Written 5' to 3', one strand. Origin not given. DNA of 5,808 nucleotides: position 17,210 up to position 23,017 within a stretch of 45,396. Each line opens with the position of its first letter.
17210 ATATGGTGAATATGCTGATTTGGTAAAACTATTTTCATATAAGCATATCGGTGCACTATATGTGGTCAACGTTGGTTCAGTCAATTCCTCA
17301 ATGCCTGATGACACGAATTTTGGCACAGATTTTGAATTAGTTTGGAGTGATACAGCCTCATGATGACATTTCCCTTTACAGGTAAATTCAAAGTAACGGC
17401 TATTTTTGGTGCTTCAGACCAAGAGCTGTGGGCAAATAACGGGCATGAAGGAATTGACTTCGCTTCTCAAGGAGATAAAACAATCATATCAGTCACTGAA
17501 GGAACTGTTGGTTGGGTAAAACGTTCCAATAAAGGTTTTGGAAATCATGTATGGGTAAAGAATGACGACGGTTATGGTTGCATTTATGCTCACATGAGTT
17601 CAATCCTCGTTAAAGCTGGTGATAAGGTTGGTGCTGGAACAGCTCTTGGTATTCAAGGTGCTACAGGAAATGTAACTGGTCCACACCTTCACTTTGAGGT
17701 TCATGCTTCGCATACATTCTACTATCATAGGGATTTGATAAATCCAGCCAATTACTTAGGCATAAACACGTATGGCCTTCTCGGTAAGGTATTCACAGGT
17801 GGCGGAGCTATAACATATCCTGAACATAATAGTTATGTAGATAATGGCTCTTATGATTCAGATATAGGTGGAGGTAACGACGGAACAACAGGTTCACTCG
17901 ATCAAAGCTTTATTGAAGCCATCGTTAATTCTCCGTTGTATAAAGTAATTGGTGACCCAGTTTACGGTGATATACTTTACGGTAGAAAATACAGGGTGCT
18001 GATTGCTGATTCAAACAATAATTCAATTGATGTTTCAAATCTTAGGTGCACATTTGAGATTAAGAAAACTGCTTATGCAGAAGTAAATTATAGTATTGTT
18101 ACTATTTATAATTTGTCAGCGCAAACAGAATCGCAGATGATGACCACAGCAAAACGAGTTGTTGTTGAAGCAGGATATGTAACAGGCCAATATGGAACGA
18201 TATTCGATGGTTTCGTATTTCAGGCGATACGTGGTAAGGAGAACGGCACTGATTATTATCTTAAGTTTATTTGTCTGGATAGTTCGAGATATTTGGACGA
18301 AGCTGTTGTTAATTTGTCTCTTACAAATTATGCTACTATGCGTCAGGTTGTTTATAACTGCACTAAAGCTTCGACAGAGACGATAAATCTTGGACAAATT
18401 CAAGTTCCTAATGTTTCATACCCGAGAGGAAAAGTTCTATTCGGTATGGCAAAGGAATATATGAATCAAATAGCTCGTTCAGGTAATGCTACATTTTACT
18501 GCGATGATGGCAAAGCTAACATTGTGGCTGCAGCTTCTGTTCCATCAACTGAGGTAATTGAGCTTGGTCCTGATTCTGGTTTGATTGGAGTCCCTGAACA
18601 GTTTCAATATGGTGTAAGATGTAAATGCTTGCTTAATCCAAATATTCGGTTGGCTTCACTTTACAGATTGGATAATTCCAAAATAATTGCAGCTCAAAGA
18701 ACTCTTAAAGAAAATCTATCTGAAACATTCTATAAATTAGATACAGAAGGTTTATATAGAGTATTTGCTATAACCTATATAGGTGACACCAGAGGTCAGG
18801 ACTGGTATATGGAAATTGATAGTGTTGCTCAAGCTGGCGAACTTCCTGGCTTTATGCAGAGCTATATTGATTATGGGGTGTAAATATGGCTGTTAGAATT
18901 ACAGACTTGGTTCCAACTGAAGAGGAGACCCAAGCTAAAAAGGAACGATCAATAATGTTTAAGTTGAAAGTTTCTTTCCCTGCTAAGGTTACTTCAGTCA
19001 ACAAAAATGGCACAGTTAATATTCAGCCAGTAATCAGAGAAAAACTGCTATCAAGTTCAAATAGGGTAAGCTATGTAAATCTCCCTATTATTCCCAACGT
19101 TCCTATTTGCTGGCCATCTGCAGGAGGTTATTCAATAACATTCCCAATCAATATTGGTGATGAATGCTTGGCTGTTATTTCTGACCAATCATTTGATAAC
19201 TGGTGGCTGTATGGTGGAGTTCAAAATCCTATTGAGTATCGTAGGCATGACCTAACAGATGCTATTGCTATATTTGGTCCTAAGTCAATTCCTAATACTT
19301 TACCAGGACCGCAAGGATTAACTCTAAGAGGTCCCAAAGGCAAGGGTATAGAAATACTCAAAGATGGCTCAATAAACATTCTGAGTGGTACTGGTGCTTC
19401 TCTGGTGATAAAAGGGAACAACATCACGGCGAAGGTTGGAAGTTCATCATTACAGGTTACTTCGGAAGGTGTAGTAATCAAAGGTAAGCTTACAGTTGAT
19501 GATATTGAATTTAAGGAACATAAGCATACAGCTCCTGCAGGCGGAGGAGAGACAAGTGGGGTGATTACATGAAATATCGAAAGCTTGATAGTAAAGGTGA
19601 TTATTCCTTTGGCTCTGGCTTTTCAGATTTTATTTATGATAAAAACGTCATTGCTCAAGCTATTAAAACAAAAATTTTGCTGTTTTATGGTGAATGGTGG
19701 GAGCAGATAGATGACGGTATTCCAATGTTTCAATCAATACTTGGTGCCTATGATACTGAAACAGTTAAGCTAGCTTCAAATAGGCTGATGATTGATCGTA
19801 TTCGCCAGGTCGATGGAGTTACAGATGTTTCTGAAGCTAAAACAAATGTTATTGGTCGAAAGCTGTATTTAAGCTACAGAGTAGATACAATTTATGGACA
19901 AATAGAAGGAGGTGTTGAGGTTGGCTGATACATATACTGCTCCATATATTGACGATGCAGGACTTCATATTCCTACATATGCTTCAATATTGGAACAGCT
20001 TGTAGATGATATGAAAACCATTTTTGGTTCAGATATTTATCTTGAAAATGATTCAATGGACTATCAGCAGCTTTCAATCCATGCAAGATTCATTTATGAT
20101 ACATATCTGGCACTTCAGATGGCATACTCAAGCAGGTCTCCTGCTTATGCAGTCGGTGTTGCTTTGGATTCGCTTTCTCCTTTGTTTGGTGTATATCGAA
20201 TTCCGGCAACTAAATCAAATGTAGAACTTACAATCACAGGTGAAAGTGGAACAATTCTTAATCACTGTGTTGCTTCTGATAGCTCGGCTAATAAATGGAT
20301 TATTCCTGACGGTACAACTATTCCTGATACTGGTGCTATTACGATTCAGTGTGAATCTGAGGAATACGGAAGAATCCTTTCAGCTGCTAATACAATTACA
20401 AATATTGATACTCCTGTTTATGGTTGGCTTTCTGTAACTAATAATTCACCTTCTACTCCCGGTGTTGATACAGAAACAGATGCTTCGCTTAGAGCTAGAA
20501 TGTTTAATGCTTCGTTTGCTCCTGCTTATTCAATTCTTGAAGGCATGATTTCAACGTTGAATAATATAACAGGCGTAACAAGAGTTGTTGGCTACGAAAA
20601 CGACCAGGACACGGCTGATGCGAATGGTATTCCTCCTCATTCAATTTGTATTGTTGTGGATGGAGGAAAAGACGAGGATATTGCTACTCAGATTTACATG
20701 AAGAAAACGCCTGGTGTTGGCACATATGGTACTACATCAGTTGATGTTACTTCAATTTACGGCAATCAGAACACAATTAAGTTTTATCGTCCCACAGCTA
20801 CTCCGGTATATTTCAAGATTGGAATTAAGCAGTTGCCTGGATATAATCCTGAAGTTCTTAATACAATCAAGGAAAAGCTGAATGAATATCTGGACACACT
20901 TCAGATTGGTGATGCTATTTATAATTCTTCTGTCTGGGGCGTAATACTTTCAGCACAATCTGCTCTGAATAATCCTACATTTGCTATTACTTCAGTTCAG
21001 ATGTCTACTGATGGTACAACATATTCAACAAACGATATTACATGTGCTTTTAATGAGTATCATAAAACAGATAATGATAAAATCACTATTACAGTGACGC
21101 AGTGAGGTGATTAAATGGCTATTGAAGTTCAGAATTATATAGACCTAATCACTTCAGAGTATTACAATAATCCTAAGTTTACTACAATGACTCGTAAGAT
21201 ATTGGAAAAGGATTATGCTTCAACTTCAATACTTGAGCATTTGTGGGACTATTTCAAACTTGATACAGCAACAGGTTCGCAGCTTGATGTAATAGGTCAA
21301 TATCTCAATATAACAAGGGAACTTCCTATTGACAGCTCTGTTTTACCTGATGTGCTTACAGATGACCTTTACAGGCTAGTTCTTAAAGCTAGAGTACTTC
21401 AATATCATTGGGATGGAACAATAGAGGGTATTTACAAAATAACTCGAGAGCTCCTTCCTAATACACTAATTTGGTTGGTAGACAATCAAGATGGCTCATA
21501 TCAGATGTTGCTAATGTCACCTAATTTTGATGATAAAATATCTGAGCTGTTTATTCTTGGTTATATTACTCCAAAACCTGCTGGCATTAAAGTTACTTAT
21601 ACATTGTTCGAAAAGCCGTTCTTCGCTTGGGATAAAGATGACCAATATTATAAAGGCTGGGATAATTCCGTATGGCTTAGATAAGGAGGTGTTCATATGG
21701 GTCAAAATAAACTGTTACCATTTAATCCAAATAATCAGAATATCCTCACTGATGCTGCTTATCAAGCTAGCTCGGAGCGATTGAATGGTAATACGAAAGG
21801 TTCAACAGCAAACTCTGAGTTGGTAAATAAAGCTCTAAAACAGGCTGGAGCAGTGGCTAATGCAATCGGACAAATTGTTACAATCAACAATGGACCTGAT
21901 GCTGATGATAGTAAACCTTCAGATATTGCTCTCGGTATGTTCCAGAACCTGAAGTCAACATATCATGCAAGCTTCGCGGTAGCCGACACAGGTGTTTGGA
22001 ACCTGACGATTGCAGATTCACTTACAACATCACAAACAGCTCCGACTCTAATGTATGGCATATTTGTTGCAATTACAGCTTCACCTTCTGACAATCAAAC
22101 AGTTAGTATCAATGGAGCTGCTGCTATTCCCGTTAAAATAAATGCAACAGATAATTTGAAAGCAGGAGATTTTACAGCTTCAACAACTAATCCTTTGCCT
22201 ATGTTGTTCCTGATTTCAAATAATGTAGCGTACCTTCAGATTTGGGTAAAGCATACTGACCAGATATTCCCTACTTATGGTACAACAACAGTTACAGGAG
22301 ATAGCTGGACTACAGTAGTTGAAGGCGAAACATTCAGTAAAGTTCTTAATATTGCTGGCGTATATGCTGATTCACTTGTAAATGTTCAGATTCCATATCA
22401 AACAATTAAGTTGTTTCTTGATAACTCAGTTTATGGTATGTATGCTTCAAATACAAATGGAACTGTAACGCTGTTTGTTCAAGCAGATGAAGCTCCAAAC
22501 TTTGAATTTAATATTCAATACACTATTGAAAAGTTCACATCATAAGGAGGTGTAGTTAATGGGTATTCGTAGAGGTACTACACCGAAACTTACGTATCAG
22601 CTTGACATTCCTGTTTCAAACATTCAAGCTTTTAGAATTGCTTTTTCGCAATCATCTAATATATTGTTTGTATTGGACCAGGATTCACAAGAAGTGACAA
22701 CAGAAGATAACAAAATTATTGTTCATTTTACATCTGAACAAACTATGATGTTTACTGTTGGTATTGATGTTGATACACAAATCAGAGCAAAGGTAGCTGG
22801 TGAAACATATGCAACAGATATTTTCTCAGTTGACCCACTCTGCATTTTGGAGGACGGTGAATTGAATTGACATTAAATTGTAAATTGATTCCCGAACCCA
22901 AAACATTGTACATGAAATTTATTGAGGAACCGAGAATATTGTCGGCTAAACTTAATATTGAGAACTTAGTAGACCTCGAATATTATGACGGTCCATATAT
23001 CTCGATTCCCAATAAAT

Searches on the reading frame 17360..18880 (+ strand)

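Call 46: search_protein_families(library=pfam, proteins=[window:17360-18880:+], max_evalue=0.001)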
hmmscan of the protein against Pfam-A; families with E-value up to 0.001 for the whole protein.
window:17360-18880:+ (507 aa): 2 families
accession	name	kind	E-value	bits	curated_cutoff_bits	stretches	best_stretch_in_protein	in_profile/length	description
PF01551.29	Peptidase_M23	-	5e-24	84.8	28.7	1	28-117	2-90/96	Peptidase family M23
PF22759.1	E217_GP41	-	5.5e-09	36.1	27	1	245-438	53-246/279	Baseplate hub gp41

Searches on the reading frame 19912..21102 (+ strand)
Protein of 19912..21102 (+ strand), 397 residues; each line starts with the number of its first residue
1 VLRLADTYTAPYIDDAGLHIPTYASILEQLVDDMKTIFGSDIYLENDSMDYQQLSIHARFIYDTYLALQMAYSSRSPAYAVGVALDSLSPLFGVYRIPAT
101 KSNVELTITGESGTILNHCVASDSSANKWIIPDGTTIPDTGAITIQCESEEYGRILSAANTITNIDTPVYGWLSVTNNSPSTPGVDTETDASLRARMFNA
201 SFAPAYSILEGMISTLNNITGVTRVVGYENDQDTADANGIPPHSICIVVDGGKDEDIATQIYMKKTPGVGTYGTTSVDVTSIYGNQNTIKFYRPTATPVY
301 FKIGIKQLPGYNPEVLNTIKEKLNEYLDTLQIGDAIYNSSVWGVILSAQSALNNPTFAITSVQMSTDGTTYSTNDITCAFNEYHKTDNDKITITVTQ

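Call 6: search_protein_families(library=pfam, proteins=[window:19912-21102:+], max_evalue=0.01)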
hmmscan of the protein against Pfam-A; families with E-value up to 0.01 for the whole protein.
window:19912-21102:+ (397 aa): 1 family
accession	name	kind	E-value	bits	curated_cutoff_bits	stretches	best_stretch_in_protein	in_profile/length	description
PF04865.19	Baseplate_J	-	2e-18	67.1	21.1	1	84-341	4-252/255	Baseplate J-like protein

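Call 7: search_protein_families(library=phrogs, proteins=[window:19912-21102:+], max_evalue=0.01)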
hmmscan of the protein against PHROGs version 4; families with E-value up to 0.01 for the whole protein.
window:19912-21102:+ (397 aa): 4 families
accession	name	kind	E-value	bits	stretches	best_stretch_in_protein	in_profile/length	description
phrog_6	-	tail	8e-62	210.6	1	10-396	59-408/548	baseplate wedge subunit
phrog_34452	-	unknown function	5.4e-11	43.5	1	25-180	16-174/175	-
phrog_30339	-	unknown function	0.00045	21.2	1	10-128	13-132/150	-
phrog_38452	-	tail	0.0081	16.2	0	327-378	104-155/445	tail protein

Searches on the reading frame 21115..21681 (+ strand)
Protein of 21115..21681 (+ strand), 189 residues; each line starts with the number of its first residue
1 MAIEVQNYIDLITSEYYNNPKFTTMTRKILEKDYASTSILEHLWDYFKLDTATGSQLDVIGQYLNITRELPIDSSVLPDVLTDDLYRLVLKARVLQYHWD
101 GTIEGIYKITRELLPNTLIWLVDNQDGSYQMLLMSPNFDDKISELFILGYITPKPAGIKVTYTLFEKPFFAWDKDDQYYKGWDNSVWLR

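Call 6: search_protein_families(library=pfam, proteins=[window:21115-21681:+], max_evalue=0.01)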
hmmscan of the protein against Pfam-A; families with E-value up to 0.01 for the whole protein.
window:21115-21681:+ (189 aa): 1 family
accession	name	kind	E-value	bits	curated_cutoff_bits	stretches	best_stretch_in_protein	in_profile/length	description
PF11041.13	DUF2612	-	5.9e-25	88.7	23.5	2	81-162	99-181/181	Protein of unknown function (DUF2612)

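Call 7: search_protein_families(library=phrogs, proteins=[window:21115-21681:+], max_evalue=0.01)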
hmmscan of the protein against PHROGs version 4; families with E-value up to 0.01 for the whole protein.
window:21115-21681:+ (189 aa): 4 families
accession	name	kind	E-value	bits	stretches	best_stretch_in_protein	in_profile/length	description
phrog_587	-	head and packaging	3e-33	116.6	1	1-185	18-232/392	structural protein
phrog_6277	-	unknown function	3.9e-06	27.4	1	45-145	49-140/280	-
phrog_22472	-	unknown function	0.00027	21.5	1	6-74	10-79/302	-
phrog_4017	-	tail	0.0073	16.8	1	38-108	43-104/285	baseplate protein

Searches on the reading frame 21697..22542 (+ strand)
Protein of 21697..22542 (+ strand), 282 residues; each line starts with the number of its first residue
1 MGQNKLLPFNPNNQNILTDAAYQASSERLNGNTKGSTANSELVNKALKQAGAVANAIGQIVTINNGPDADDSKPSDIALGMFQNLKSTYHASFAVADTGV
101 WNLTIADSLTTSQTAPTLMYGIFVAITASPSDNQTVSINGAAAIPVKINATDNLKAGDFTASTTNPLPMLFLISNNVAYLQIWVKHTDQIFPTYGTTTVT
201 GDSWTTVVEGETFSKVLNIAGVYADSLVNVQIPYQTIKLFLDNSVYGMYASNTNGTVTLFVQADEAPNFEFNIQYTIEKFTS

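Call 6: search_protein_families(library=pfam, proteins=[window:21697-22542:+], max_evalue=0.01)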
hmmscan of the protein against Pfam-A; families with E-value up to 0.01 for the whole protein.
window:21697-22542:+ (282 aa): 0 families

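Call 7: search_protein_families(library=phrogs, proteins=[window:21697-22542:+], max_evalue=0.01)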
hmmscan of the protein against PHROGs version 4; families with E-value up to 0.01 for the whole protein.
window:21697-22542:+ (282 aa): 1 family
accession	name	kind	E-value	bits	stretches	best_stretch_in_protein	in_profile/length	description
phrog_11303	-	tail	1.7e-06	29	1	1-145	1-138/231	tail fiber protein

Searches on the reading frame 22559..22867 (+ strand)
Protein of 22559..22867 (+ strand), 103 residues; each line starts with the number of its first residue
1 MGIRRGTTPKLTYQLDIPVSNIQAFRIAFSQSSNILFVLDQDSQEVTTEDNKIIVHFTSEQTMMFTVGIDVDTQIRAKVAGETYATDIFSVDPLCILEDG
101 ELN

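Call 6: search_protein_families(library=pfam, proteins=[window:22559-22867:+], max_evalue=0.01)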
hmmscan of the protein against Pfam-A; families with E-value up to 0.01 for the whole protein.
window:22559-22867:+ (103 aa): 1 family
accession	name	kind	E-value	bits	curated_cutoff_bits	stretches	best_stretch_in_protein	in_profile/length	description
PF04446.17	Thg1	-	0.0063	16.9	29.2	1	21-70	59-108/130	tRNAHis guanylyltransferase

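Call 7: search_protein_families(library=phrogs, proteins=[window:22559-22867:+], max_evalue=0.01)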
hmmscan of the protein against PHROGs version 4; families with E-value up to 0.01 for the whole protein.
window:22559-22867:+ (103 aa): 1 family
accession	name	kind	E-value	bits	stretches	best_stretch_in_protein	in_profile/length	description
phrog_15594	-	unknown function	2.1e-13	51.4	1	4-101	2-98/99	-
